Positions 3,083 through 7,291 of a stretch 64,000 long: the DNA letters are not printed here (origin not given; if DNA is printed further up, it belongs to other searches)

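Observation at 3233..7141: Sedolisin (S53) pro-peptidase fused to a roughly 800-aa sequon-rich beta domain, a TM anchor and a cytoplasmic C4 zinc ribbon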

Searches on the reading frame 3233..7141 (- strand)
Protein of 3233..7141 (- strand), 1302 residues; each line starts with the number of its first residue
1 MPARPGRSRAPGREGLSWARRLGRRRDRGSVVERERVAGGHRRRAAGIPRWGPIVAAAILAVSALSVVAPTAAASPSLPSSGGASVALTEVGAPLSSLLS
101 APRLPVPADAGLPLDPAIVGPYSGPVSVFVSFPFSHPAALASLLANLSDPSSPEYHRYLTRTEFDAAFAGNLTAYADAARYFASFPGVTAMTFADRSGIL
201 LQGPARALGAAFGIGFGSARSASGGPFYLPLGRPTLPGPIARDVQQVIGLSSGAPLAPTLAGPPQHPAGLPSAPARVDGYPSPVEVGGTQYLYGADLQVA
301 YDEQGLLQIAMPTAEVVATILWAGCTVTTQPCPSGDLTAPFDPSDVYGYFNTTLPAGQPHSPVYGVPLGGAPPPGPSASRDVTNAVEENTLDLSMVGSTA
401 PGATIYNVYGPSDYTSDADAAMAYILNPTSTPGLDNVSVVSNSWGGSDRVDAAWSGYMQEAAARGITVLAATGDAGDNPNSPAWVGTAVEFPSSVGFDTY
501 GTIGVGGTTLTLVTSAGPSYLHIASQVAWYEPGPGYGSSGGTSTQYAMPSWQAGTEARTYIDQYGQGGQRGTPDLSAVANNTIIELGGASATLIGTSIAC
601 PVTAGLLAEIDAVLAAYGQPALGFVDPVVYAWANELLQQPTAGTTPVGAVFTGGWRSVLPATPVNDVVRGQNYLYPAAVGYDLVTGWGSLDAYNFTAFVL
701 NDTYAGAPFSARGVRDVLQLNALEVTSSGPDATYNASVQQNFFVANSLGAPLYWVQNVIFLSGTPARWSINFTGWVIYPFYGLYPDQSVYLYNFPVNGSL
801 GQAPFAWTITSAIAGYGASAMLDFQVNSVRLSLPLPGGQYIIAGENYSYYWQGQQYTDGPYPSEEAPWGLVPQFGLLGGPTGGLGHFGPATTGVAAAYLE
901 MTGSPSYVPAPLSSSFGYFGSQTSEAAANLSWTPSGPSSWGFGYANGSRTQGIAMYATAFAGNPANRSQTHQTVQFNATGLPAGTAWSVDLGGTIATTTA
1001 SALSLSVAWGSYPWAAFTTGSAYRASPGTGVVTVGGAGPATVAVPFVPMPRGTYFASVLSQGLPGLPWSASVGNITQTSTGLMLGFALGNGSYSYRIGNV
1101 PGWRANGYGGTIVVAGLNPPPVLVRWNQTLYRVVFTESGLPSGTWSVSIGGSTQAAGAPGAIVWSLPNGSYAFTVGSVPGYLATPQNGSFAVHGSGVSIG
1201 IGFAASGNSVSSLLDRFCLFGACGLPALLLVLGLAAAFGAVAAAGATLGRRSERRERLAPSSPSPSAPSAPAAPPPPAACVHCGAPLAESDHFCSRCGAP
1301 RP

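Call 3: search_protein_families(library=pfam, proteins=[window:3233-7141:-], max_evalue=1)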
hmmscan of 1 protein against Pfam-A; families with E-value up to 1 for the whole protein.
window:3233-7141:- (1302 aa): 6 families
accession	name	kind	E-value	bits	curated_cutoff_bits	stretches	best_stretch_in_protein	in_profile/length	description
PF09286.16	Pro-kuma_activ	-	1.3e-08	35.6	23.5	1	126-251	15-141/143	Pro-kumamolisin, activation domain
PF13240.11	Zn_Ribbon_1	-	4.2e-06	26.8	25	1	1280-1300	2-22/23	zinc-ribbon domain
PF13248.11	Zn_ribbon_3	-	0.0006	19.6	27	1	1279-1299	4-24/26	zinc-ribbon domain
PF12773.13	DZR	-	0.0049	17.4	27.3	1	1277-1298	24-45/45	Double zinc ribbon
PF05317.16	Thermopsin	-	0.014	15.3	25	1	715-764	38-89/256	Thermopsin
PF22289.1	DmmA-like_C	-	0.14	12.6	27.4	1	1277-1299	18-40/44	Dimethylamine monooxygenase subunit DmmA-like, C-terminal domain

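Call 4: search_protein_families(library=ncbifam, proteins=[window:3233-7141:-], max_evalue=1)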
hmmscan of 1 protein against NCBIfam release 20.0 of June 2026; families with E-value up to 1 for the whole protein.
window:3233-7141:- (1302 aa): 0 families

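Call 5: search_solved_structures(query=window:3233-7141:-, max_evalue=1, show_alignments=2)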
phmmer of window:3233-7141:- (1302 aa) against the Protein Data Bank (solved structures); distinct sequences matched with E-value up to 1: 13.
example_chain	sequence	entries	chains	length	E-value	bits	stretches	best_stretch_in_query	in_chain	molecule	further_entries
1t1e_A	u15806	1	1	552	6.8e-16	60.4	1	363-647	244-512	kumamolisin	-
1gt9_1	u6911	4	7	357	2.5e-15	58.5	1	363-647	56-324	KUMAMOLYSIN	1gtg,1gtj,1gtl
1t1i_A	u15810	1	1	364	4.4e-15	57.7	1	363-647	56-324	kumamolisin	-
1t1g_A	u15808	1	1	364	6.3e-15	57.2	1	381-647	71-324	kumamolisin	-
1sio_A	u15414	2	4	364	1.2e-14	56.3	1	341-647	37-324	kumamolisin-As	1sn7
1siu_A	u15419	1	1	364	2.2e-14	55.4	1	341-647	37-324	kumamolisin-As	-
1zvj_A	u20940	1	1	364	5.9e-14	54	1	341-647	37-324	kumamolisin-As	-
4ne7_A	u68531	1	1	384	6.5e-14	53.8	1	341-647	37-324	Kumamolisin-As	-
1zvk_A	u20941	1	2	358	8.7e-14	53.4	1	341-647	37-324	kumamolisin-As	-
6c14_A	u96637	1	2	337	0.057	14.3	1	1211-1290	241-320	Protocadherin-15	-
6c13_A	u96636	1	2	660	0.12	13.2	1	1211-1290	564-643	Protocadherin-15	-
9lr9_E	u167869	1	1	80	0.39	11.5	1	19-73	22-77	PX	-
9xwa_D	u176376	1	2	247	0.93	10.3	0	386-448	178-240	RU15-1 RBD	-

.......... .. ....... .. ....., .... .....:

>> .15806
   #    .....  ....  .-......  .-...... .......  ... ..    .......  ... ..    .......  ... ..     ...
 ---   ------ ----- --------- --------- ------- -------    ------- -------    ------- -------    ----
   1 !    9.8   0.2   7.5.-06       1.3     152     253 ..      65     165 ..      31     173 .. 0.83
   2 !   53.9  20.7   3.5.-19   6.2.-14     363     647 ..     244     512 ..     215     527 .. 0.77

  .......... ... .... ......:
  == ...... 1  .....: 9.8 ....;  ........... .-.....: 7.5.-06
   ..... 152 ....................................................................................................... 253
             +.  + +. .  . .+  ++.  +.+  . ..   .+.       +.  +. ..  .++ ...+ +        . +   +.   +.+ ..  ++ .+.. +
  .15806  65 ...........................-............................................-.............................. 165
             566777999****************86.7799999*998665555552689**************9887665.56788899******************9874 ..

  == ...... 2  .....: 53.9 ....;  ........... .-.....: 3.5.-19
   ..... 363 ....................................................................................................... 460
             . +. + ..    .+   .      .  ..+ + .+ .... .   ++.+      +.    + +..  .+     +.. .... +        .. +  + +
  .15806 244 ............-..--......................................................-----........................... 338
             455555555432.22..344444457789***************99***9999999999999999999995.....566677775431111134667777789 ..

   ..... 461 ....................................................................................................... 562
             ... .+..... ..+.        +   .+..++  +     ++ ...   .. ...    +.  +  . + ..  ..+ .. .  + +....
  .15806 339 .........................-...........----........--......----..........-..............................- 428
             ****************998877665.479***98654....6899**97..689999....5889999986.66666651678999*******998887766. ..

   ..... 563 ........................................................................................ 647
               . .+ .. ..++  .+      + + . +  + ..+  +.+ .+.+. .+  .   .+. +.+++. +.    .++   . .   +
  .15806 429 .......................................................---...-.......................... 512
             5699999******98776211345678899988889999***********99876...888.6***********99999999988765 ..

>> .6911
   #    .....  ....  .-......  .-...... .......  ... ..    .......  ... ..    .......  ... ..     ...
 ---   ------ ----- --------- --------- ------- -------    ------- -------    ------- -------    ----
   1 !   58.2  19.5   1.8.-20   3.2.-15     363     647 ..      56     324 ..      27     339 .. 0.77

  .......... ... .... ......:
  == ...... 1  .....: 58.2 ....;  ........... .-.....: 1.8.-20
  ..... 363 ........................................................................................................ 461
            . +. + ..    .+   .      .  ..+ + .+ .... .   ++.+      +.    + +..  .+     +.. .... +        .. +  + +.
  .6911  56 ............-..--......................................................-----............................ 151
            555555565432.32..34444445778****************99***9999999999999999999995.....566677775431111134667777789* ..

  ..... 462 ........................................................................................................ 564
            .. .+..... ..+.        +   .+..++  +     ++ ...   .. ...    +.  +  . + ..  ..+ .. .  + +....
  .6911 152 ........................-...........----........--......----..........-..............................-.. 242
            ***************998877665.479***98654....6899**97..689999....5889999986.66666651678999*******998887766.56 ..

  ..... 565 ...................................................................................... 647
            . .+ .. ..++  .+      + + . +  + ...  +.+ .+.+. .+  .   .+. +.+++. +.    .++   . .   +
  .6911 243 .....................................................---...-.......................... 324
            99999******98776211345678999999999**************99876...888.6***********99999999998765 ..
